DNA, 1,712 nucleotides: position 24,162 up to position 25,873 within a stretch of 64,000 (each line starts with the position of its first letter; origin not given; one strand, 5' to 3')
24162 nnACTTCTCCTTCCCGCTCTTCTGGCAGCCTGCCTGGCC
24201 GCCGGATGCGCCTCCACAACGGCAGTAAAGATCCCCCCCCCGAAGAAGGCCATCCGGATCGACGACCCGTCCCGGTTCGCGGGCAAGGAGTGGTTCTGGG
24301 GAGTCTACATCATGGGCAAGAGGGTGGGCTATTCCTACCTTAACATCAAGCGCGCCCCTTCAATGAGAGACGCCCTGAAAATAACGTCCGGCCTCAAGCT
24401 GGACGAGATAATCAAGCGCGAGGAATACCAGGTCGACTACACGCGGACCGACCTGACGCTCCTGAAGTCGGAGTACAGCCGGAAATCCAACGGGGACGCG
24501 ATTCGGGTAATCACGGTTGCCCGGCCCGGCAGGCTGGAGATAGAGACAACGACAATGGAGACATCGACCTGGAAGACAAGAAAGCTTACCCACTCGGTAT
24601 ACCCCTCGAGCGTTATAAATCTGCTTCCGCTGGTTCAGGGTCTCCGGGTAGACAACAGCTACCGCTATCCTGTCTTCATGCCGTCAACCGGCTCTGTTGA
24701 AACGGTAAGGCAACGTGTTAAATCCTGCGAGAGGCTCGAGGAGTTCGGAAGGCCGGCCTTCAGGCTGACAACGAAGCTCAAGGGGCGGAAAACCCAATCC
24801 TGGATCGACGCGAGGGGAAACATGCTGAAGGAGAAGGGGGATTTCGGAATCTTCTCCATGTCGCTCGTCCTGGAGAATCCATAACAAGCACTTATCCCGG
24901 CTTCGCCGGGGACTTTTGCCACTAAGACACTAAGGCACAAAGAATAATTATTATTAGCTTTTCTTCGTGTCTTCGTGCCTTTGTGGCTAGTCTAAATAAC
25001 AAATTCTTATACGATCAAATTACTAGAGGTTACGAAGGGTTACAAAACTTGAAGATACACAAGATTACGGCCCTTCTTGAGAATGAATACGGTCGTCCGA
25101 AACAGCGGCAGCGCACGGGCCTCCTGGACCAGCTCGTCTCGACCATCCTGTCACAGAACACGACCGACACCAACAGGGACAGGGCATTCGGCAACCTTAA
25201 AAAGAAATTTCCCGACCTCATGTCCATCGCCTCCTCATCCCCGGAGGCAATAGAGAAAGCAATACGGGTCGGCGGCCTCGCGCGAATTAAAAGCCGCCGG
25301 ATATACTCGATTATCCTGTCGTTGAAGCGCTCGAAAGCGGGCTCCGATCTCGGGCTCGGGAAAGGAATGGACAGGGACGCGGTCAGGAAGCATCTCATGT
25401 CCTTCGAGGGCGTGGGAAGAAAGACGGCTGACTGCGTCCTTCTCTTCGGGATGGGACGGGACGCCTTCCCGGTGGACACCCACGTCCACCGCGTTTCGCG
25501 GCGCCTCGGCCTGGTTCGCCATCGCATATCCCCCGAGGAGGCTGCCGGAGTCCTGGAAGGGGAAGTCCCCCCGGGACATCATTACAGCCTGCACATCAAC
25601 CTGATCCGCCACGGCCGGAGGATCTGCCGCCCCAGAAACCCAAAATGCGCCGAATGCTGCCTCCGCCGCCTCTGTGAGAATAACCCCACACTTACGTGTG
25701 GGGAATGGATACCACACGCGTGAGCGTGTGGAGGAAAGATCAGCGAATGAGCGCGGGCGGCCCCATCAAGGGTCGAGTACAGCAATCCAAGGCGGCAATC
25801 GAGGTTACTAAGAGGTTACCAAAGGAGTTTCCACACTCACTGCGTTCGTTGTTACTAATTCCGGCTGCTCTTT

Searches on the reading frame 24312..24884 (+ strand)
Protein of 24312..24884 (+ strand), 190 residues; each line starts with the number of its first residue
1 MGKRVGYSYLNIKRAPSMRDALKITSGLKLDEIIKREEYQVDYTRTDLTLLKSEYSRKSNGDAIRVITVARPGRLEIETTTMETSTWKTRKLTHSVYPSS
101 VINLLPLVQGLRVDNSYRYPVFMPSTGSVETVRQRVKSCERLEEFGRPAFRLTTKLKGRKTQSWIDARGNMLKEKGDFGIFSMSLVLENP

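Call 3: search_protein_families(library=pfam, proteins=[window:24312-24884:+], max_evalue=0.1)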
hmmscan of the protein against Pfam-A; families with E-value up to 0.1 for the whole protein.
window:24312-24884:+ (190 aa): 1 family
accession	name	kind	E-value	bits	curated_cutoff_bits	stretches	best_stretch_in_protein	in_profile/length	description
PF19630.5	DUF6134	-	8.6e-05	23.1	27.9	1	2-175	7-171/184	Domain of unknown function (DUF6134)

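Call 4: search_protein_families(library=ncbifam, proteins=[window:24312-24884:+], max_evalue=0.1)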
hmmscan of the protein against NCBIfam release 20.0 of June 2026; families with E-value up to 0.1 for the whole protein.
window:24312-24884:+ (190 aa): 0 families

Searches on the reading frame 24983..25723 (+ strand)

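Call 3: search_protein_families(library=pfam, proteins=[window:24983-25723:+], max_evalue=0.1)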
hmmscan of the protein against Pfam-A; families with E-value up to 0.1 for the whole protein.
window:24983-25723:+ (246 aa): 4 families
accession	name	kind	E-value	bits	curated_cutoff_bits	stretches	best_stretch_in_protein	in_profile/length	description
PF00730.31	HhH-GPD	-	8.7e-15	55.4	26.2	1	52-193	1-104/108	HhH-GPD superfamily base excision DNA repair protein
PF00633.29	HHH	-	0.022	15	24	1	138-155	13-30/30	Helix-hairpin-helix motif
PF09674.15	DUF2400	-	0.044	14.3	25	1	162-181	171-190/225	Protein of unknown function (DUF2400)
PF10576.14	EndIII_4Fe-2S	-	0.054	14.3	20.5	1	215-231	1-17/17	Iron-sulfur binding domain of endonuclease III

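Call 4: search_protein_families(library=ncbifam, proteins=[window:24983-25723:+], max_evalue=0.1)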
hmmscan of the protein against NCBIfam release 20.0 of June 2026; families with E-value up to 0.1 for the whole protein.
window:24983-25723:+ (246 aa): 9 families
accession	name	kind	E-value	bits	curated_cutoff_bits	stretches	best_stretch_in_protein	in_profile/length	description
NF053634.1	MonDNAglycDR2438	equivalog_domain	4.7e-40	137.5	400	1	31-233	4-206/219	monofunctional DNA glycosylase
TIGR01083.1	nth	equivalog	3.9e-29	101.7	211.7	1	25-222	4-192/192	endonuclease III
NF007978.0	PRK10702.1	equivalog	3.7e-15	56.1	405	1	28-233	10-205/211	endonuclease III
TIGR00588.1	ogg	subfamily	5.1e-12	45.5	397.85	1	76-175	163-260/310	8-oxoguanine DNA-glycosylase (ogg)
TIGR01084.1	mutY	equivalog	6.1e-10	39.1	286.5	1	52-234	33-209/277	A/G-specific adenine glycosylase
NF010494.0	PRK13913.1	equivalog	1.5e-07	31.6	192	1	27-176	14-163/220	3-methyladenine DNA glycosylase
NF010488.0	PRK13910.1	equivalog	7.4e-06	25.5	471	1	135-232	72-168/290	adenine-specific DNA glycosylase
NF008132.0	PRK10880.1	equivalog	0.00073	18.7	427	1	135-232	109-210/351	A/G-specific adenine glycosylase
NF007641.0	PRK10308.1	equivalog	0.04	13.5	229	1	47-162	121-234/285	DNA-3-methyladenine glycosylase 2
